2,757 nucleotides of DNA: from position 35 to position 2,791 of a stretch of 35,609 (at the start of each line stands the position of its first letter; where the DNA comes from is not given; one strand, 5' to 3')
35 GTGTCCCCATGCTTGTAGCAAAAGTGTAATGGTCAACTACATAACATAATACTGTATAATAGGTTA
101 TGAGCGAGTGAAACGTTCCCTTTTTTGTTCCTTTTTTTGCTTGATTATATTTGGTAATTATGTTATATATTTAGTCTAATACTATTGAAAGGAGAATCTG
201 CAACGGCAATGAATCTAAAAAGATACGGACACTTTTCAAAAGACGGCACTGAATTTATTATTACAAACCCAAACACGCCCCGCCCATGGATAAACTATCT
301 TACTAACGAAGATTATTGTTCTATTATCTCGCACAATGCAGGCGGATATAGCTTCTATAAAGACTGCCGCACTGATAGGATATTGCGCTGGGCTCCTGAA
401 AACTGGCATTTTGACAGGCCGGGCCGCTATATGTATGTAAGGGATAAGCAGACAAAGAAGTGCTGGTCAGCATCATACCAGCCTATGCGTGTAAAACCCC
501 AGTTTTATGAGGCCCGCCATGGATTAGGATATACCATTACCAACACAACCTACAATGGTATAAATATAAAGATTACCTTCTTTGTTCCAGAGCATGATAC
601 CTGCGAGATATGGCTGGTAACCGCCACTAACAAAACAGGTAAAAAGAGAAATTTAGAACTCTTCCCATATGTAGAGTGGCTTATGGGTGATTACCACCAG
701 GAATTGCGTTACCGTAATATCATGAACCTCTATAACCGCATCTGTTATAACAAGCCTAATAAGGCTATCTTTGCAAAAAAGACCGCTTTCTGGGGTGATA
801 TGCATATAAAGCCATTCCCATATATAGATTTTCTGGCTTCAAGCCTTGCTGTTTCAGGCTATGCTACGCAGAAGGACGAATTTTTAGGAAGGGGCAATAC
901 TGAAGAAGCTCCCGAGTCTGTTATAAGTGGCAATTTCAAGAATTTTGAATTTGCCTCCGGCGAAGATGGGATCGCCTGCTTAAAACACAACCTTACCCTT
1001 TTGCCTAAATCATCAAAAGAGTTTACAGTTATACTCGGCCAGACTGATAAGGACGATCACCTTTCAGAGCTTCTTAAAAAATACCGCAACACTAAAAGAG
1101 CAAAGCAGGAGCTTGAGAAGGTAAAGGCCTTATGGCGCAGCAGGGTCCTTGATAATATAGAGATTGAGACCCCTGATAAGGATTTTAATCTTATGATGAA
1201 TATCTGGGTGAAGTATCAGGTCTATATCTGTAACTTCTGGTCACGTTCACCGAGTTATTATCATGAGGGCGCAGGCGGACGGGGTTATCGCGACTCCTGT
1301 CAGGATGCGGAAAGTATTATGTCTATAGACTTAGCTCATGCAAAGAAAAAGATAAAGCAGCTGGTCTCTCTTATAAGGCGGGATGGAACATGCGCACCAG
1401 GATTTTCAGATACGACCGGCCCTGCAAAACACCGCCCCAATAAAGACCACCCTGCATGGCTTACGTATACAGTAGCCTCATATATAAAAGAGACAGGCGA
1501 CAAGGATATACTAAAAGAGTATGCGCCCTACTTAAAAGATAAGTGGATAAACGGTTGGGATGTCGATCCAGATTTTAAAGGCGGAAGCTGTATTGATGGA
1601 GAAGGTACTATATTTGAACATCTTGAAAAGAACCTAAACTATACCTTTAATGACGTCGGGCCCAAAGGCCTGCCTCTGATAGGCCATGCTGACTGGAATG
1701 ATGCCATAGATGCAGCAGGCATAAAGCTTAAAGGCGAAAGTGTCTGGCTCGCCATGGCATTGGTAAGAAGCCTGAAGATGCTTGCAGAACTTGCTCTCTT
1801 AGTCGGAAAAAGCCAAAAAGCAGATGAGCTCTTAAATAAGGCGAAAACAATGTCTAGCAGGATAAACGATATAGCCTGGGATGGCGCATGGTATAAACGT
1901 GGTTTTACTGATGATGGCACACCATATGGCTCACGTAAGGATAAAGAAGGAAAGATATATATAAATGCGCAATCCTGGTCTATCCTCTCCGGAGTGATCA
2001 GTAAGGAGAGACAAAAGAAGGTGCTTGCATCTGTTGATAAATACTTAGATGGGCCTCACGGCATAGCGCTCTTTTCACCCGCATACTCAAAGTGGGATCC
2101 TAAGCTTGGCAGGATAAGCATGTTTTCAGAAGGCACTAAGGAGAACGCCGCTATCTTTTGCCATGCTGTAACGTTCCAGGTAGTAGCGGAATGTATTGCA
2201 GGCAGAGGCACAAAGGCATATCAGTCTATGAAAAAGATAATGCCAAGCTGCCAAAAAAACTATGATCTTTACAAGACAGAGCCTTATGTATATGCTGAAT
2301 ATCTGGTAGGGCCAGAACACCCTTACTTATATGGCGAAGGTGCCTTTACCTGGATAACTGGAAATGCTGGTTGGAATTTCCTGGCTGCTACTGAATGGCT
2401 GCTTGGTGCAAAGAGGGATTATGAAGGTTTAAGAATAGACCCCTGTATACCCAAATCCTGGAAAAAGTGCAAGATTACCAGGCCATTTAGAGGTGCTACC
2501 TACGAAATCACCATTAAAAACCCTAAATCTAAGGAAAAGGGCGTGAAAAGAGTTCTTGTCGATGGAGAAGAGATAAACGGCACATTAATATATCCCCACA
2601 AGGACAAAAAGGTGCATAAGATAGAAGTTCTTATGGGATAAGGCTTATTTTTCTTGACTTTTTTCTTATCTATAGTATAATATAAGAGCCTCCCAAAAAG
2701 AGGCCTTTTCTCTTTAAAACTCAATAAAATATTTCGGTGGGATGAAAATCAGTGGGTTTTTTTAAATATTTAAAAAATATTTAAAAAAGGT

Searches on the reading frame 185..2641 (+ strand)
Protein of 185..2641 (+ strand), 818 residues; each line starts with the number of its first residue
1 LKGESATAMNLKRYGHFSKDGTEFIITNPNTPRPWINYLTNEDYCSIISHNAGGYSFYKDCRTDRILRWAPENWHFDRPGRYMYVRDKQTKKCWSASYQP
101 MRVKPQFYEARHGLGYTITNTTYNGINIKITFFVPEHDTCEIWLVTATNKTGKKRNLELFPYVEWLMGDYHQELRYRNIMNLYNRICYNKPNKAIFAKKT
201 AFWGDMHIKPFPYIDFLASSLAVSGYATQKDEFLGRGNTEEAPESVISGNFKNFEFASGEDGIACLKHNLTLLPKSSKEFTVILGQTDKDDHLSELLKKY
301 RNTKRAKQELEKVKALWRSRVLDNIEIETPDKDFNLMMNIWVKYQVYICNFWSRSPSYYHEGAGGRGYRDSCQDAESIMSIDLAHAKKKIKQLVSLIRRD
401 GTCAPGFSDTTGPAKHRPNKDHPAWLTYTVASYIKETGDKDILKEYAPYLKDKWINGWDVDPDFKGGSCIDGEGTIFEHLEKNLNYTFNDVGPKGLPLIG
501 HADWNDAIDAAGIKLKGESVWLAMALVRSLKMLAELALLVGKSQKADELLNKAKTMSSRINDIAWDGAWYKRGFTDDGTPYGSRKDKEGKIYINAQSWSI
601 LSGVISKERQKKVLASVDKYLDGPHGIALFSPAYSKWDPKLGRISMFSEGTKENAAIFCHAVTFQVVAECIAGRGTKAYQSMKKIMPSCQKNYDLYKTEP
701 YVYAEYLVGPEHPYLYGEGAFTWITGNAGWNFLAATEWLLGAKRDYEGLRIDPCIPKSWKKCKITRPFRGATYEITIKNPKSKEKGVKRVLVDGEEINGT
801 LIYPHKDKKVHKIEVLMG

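Call 4: search_protein_families(library=pfam, proteins=[window:185-2641:+], max_evalue=0.1)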
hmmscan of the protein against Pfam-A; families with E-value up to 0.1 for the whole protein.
window:185-2641:+ (818 aa): 5 families
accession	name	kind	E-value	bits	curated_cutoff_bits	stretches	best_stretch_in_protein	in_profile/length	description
PF17167.11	Glyco_hydro_94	-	1.1e-104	350.9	27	1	317-741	2-420/420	Glycosyl hydrolase 94 superfamily, catalytic domain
PF06165.18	GH94_b-supersand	-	9.8e-68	228.8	23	1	32-285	1-251/251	Glycosyl hydrolase 94, supersandwich domain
PF06202.20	GDE_C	-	0.002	17.6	21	1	386-640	49-278/367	Amylo-alpha-1,6-glucosidase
PF22422.2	MGH1-like_GH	-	0.0035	17.4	27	1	503-567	158-220/356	Mannosylglycerate hydrolase MGH1-like glycoside hydrolase domain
PF03633.20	Glyco_hydro_65C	-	0.0065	16.7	22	1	747-778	6-37/62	Glycosyl hydrolase family 65, C-terminal domain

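Call 5: search_protein_families(library=ncbifam, proteins=[window:185-2641:+], max_evalue=0.1)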
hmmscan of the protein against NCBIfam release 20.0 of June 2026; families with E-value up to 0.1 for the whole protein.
window:185-2641:+ (818 aa): 1 family
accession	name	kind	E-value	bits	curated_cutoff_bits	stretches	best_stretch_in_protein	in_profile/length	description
NF007525.0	PRK10137.1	equivalog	0.006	14.8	625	1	511-568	572-629/790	alpha-glucosidase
